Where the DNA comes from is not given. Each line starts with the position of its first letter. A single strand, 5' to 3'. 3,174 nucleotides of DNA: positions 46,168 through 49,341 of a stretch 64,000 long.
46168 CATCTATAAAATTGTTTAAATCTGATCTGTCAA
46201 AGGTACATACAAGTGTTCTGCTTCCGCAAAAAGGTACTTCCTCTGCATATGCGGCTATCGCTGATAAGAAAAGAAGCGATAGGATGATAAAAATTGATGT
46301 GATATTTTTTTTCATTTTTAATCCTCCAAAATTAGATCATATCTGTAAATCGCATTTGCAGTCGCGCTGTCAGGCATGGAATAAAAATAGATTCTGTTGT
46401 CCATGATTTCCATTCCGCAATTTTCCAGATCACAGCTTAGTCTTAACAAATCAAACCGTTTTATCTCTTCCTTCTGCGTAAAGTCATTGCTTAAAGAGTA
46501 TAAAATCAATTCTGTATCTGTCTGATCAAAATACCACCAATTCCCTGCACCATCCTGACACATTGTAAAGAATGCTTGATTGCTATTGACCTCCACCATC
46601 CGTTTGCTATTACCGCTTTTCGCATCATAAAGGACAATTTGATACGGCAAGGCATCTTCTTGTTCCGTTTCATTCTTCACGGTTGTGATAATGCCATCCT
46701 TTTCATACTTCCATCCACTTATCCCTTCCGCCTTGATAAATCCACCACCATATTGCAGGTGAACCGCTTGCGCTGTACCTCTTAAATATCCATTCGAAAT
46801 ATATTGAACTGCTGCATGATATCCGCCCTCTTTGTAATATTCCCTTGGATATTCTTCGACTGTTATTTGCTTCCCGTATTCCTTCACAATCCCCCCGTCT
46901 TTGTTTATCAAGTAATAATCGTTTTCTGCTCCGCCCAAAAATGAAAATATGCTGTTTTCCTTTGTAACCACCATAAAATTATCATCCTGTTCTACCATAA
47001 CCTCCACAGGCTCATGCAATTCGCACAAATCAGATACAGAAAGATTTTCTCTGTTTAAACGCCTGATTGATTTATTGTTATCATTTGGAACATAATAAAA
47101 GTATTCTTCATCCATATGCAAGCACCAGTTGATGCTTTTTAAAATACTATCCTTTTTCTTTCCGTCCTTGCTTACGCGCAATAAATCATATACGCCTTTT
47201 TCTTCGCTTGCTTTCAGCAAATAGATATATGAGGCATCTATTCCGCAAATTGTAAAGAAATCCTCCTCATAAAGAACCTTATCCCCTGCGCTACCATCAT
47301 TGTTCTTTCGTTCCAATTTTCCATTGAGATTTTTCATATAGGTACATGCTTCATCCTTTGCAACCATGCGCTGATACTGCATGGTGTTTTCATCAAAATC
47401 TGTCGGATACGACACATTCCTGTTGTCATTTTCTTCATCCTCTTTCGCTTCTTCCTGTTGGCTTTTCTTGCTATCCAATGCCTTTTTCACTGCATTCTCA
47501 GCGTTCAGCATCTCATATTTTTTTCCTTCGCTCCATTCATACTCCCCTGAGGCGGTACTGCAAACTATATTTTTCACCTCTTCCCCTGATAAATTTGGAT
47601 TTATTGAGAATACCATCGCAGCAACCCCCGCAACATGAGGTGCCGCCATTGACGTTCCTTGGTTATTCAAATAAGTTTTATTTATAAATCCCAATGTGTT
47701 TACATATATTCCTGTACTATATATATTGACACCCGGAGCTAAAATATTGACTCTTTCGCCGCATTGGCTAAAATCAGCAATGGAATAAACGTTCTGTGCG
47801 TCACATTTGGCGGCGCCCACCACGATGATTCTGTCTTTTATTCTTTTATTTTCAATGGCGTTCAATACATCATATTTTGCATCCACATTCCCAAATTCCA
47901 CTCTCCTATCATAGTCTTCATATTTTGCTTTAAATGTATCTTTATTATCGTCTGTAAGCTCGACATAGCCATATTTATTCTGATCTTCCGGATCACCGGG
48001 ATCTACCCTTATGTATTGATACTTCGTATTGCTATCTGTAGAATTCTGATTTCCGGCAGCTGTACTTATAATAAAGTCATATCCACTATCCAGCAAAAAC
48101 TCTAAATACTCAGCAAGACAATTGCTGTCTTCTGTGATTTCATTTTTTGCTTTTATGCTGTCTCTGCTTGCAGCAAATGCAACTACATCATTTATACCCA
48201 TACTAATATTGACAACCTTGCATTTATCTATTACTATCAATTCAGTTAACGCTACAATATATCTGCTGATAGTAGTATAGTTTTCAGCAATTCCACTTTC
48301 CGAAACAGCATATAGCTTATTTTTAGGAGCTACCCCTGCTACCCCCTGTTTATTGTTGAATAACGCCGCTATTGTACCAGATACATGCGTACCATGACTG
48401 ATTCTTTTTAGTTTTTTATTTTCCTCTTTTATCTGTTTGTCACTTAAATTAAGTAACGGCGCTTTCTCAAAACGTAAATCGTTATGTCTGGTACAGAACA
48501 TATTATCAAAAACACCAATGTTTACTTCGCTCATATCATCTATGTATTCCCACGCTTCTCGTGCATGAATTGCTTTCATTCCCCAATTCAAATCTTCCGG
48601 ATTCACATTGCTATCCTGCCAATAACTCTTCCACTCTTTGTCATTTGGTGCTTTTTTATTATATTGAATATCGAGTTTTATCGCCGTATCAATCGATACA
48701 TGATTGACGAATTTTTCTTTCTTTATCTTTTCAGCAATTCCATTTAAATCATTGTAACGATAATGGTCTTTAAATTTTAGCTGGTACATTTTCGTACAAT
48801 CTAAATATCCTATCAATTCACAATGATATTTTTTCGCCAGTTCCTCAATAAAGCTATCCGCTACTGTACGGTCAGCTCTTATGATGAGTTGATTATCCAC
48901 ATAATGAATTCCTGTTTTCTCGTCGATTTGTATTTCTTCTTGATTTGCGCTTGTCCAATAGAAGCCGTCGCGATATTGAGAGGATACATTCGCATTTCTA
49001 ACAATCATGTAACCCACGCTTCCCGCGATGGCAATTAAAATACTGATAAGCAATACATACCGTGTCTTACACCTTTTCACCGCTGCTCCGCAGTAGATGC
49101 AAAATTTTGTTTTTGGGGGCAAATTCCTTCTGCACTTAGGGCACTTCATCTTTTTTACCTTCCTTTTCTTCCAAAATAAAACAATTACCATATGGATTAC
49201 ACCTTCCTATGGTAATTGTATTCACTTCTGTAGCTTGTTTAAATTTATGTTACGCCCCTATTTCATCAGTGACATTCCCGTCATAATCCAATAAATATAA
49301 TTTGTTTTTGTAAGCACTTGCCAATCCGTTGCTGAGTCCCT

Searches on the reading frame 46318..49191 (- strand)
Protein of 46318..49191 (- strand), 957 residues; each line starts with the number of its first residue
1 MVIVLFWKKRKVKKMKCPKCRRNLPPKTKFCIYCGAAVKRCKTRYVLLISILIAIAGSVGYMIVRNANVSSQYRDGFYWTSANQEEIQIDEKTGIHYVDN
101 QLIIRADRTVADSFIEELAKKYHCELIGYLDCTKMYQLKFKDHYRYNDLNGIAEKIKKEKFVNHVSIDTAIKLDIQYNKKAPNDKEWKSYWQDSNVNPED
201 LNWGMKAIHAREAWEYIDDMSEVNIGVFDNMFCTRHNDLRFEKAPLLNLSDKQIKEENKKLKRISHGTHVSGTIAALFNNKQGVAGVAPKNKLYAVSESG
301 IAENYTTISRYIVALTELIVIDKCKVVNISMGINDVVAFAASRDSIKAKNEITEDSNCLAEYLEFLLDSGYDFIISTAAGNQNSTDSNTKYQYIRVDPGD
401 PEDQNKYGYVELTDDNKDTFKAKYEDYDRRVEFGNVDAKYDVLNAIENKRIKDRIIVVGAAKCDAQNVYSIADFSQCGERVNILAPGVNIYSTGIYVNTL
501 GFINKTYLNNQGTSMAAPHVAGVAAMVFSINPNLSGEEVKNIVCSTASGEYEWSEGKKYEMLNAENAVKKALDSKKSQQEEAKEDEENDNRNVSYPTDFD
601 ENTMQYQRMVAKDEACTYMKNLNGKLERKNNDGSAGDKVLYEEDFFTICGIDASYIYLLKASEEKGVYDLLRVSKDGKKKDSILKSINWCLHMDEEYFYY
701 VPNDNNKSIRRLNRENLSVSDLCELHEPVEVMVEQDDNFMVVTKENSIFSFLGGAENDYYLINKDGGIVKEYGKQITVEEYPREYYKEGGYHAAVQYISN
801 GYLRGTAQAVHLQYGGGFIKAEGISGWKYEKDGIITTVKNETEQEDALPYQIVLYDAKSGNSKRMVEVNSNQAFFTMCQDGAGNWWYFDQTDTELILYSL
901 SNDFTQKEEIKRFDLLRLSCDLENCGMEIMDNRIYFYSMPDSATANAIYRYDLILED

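Call 75: search_protein_families(library=padloc, proteins=[window:46318-49191:-], max_evalue=0.001)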
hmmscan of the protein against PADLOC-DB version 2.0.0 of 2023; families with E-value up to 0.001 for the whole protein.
window:46318-49191:- (957 aa): 1 family
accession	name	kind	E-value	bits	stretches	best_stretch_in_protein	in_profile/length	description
PDLC03014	subtilase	-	3e-16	57.9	1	453-542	296-370/391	-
